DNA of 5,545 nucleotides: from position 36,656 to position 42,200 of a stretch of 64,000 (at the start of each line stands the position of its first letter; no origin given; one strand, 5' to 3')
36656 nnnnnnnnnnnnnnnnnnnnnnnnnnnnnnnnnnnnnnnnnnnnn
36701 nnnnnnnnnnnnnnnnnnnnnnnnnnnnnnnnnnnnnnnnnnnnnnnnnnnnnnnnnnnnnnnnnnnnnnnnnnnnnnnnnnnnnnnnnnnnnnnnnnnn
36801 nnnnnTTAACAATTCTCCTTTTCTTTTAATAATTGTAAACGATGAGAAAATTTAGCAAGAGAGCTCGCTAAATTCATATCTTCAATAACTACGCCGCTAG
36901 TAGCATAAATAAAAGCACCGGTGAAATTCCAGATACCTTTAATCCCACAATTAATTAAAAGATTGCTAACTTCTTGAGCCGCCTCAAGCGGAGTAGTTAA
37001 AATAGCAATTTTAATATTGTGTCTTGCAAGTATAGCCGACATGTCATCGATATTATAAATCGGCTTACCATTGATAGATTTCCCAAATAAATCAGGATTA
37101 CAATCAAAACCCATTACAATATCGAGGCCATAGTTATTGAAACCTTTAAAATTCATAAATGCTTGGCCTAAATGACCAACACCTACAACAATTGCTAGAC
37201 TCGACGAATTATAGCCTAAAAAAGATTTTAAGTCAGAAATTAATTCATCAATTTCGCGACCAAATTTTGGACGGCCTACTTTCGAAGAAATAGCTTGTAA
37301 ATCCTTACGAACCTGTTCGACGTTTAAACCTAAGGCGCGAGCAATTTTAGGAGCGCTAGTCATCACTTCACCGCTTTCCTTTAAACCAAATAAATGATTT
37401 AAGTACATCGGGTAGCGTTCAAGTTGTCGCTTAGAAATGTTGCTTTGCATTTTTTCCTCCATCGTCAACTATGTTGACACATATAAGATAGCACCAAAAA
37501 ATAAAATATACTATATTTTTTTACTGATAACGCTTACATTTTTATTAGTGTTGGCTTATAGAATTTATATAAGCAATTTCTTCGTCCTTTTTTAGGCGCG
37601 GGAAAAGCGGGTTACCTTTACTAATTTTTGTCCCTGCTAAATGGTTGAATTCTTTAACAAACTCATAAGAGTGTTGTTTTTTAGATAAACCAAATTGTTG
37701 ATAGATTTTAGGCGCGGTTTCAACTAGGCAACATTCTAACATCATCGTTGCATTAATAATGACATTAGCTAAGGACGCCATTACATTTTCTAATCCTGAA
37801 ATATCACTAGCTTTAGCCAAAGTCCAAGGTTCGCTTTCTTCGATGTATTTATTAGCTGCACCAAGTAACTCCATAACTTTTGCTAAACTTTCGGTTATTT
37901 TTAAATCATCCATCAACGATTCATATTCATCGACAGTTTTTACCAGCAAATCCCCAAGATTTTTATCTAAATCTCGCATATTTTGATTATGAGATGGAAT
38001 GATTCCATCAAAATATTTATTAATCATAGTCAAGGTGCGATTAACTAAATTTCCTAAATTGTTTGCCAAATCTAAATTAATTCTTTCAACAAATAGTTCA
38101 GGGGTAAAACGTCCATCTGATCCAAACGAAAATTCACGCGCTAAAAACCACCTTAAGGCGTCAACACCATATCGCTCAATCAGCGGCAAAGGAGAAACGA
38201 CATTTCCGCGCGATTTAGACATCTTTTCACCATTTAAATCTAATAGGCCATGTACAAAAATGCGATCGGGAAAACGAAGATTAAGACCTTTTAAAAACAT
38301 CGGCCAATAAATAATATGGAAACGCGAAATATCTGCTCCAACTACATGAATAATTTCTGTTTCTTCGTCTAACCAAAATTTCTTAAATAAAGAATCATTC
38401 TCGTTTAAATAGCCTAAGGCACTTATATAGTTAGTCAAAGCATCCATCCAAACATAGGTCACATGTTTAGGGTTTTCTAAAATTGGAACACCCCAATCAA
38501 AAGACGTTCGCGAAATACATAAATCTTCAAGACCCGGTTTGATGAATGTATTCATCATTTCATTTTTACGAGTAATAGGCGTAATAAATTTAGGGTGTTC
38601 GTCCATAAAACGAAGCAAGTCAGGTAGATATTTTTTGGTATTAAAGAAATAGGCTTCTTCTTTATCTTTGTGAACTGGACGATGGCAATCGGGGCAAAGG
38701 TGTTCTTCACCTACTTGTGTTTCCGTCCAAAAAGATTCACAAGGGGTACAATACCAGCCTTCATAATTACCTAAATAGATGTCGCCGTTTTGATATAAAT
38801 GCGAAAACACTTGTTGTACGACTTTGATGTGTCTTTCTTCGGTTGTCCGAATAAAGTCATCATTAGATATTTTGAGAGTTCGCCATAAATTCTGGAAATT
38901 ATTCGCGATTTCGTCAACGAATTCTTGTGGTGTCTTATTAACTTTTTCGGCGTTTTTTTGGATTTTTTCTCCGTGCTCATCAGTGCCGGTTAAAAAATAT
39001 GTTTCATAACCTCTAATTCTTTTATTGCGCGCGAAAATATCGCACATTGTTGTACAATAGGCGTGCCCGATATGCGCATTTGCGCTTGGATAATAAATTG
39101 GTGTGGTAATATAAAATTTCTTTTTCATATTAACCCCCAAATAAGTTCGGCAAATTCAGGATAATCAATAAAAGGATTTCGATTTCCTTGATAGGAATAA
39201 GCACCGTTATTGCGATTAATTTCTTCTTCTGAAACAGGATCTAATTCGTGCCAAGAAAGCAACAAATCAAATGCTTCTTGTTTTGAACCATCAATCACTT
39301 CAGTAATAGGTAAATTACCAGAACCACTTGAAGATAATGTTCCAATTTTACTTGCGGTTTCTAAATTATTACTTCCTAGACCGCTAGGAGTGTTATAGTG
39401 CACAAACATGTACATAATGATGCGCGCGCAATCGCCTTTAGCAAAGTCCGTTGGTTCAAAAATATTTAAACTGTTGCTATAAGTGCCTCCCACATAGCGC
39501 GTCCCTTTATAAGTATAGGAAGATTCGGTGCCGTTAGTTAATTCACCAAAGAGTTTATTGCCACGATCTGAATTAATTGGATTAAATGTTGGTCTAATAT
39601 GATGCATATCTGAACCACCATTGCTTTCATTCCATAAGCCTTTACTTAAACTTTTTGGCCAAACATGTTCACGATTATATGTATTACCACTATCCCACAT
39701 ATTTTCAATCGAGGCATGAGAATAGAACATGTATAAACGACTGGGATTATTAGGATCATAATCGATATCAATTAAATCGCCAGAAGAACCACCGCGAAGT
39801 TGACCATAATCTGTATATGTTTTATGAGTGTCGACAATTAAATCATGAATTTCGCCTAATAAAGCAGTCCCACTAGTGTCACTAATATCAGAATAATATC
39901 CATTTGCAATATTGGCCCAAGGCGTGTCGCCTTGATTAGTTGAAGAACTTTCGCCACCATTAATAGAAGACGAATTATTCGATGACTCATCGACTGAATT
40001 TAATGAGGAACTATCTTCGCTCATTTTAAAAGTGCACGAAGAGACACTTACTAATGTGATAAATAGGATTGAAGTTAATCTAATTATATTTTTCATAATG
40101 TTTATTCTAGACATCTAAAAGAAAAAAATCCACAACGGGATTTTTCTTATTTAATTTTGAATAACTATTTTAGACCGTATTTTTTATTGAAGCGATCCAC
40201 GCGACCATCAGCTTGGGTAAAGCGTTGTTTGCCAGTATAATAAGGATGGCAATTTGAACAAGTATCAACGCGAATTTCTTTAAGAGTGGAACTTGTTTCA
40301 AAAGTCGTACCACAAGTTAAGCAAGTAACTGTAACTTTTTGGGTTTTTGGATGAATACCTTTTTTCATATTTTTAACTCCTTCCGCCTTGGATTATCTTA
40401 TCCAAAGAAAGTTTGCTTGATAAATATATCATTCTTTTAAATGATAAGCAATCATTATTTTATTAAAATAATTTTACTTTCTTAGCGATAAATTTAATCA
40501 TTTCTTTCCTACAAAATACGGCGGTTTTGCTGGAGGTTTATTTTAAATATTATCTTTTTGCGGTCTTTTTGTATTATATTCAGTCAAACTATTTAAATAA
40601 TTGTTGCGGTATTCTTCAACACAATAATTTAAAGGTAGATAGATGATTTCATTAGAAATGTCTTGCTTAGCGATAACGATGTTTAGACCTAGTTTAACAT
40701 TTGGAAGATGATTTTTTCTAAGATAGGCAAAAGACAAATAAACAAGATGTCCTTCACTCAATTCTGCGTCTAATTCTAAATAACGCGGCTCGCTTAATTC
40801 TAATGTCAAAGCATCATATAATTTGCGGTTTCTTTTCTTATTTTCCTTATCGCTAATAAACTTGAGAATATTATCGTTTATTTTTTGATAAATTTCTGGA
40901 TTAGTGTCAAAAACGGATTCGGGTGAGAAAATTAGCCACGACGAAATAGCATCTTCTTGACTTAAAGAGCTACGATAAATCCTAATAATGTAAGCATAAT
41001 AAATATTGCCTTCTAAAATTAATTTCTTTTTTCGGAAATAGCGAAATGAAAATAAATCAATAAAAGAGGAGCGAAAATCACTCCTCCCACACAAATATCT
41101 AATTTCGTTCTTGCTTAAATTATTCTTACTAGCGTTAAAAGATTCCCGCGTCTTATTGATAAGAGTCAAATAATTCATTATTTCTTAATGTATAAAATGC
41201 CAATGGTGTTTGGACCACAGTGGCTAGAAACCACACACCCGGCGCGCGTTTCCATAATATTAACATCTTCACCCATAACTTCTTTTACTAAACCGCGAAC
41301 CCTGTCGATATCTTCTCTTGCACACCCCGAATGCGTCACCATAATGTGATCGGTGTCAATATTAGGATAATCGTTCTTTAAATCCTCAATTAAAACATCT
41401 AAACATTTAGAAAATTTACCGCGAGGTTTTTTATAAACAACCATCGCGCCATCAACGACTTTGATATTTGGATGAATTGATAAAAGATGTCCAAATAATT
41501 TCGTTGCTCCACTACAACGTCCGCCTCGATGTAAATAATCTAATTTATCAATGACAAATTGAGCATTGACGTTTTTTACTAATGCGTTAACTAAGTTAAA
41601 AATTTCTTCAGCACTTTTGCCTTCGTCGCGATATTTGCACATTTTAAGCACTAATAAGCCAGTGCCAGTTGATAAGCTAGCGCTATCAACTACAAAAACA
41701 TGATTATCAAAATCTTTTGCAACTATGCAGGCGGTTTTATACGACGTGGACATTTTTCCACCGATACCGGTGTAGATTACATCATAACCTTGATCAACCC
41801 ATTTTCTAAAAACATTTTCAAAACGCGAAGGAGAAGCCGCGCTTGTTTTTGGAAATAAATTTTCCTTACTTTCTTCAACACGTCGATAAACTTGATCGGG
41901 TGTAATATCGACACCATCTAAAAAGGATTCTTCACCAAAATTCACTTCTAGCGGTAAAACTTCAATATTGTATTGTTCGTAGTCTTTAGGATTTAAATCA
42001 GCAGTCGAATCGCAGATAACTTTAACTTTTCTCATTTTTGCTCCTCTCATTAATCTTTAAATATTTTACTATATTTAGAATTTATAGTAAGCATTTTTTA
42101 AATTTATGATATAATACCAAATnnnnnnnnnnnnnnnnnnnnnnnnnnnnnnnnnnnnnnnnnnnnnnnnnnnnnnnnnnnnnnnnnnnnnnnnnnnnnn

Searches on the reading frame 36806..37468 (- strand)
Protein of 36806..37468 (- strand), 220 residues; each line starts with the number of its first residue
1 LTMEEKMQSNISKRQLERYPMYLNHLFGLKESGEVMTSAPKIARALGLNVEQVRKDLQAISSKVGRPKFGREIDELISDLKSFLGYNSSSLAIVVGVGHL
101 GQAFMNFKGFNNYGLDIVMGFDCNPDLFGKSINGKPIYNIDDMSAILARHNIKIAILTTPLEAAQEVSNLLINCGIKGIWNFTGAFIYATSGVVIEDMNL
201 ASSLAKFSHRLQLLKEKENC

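Call 45: search_protein_families(library=pfam, proteins=[window:36806-37468:-], max_evalue=0.0001)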
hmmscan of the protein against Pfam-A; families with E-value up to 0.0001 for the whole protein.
window:36806-37468:- (220 aa): 2 families
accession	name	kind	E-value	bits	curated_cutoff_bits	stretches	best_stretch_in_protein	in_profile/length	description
PF02629.25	CoA_binding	-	4.2e-20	72.7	22.3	1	92-183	6-95/97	CoA binding domain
PF06971.19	Put_DNA-bind_N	-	2.5e-11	43.9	27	1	10-57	1-48/49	Putative DNA-binding protein N-terminus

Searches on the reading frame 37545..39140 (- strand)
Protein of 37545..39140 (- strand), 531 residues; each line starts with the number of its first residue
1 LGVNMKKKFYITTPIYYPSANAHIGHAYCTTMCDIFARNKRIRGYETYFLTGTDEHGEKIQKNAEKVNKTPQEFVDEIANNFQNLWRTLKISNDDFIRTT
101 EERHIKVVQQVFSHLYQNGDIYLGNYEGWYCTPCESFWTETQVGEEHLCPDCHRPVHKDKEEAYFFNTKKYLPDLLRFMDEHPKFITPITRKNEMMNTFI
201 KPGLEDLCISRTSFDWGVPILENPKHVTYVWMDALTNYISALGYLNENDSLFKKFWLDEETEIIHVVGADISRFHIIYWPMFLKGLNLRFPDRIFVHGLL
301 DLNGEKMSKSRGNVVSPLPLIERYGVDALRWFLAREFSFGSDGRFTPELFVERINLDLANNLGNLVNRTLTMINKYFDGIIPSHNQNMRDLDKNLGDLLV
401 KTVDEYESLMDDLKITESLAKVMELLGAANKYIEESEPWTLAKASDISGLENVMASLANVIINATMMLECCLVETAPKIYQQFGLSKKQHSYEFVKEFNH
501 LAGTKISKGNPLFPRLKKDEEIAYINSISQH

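Call 45: search_protein_families(library=pfam, proteins=[window:37545-39140:-], max_evalue=0.0001)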
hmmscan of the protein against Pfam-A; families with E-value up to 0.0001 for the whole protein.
window:37545-39140:- (531 aa): 4 families
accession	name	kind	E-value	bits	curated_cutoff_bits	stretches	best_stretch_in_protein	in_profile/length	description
PF09334.17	tRNA-synt_1g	-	5.5e-112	374.8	20.1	2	159-370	179-391/391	tRNA synthetases class I (M)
PF00133.28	tRNA-synt_1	-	8.3e-30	104.3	22.7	2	6-220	22-243/414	tRNA synthetases class I (I, L, M and V)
PF01406.26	tRNA-synt_1e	-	5.2e-14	52.8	27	1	8-125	11-125/301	tRNA synthetases class I (C) catalytic domain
PF19303.5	Anticodon_3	-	1.5e-07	31.8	23.5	1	387-524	6-143/152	Anticodon binding domain of methionyl tRNA ligase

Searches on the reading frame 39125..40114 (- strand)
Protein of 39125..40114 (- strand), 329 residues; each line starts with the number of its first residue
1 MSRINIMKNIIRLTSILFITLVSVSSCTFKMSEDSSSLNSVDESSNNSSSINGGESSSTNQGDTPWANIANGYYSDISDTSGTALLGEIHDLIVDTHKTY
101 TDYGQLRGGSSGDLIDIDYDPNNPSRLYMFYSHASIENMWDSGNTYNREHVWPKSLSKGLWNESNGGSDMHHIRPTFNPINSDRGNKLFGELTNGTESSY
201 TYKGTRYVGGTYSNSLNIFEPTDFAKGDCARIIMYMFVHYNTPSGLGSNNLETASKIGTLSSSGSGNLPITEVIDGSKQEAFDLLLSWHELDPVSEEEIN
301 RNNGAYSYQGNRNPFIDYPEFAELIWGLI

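Call 45: search_protein_families(library=pfam, proteins=[window:39125-40114:-], max_evalue=0.0001)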
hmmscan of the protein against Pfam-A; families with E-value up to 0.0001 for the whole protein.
window:39125-40114:- (329 aa): 1 family
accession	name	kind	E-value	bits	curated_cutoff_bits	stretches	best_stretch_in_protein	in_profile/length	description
PF04231.19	Endonuclease_1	-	3.5e-38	132.1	25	1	109-320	38-235/235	Endonuclease I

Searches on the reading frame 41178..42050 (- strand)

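Call 45: search_protein_families(library=pfam, proteins=[window:41178-42050:-], max_evalue=0.0001)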
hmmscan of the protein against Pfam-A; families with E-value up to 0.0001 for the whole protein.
window:41178-42050:- (290 aa): 1 family
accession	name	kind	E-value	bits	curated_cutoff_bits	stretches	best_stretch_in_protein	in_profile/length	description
PF02645.21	DegV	-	4.3e-72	243.2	27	1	8-290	1-280/280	Uncharacterised protein, DegV family COG1307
